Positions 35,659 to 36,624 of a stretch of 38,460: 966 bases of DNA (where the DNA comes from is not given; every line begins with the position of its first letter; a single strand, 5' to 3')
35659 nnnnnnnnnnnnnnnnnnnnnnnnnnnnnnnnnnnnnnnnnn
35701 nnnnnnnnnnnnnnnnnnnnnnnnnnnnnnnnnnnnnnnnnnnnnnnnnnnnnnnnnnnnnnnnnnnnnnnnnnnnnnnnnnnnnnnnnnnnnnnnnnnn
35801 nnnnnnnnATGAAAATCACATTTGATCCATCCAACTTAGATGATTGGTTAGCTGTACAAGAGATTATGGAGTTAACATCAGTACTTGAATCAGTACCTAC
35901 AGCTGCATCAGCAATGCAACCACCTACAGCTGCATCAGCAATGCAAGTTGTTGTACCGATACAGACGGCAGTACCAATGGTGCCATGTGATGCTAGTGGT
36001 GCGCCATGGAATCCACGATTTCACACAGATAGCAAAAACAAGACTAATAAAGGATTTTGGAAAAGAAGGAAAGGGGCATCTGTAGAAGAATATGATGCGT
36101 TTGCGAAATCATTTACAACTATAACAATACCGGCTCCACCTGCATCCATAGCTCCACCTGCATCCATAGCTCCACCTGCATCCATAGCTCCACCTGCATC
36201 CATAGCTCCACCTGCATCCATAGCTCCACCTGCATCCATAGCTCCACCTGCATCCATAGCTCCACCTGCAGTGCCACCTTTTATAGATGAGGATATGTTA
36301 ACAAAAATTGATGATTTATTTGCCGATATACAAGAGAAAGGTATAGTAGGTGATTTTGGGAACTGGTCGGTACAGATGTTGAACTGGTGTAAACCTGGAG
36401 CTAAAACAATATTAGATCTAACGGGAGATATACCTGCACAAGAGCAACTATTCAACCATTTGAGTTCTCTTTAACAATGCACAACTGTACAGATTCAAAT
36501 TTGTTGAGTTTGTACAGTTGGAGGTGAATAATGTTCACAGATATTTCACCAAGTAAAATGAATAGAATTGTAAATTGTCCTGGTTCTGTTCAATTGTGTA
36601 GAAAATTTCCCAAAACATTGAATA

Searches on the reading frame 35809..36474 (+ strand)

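Call 21: search_protein_families(library=pfam, proteins=[window:35809-36474:+], max_evalue=0.01)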
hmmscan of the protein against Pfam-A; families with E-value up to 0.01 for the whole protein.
window:35809-36474:+ (221 aa): 0 families

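Call 58: search_protein_families(library=phrogs, proteins=[window:35809-36474:+], max_evalue=0.001)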
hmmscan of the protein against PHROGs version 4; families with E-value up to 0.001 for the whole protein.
window:35809-36474:+ (221 aa): 2 families
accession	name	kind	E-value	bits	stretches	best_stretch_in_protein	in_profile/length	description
phrog_11133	-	unknown function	5.9e-05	23.9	1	46-91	131-168/320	-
phrog_29341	-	unknown function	0.00048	20.9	1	55-157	43-144/247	-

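Call 73: search_protein_families(library=ncbifam, proteins=[window:35809-36474:+], max_evalue=0.01)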
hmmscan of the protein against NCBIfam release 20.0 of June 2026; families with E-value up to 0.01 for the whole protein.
window:35809-36474:+ (221 aa): 1 family
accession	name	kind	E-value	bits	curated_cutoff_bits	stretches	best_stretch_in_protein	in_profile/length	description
NF002060.0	PRK00892.1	subfamily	0.0087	15.2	207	0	95-154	82-144/345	UDP-3-O-(3-hydroxymyristoyl)glucosamine N-acyltransferase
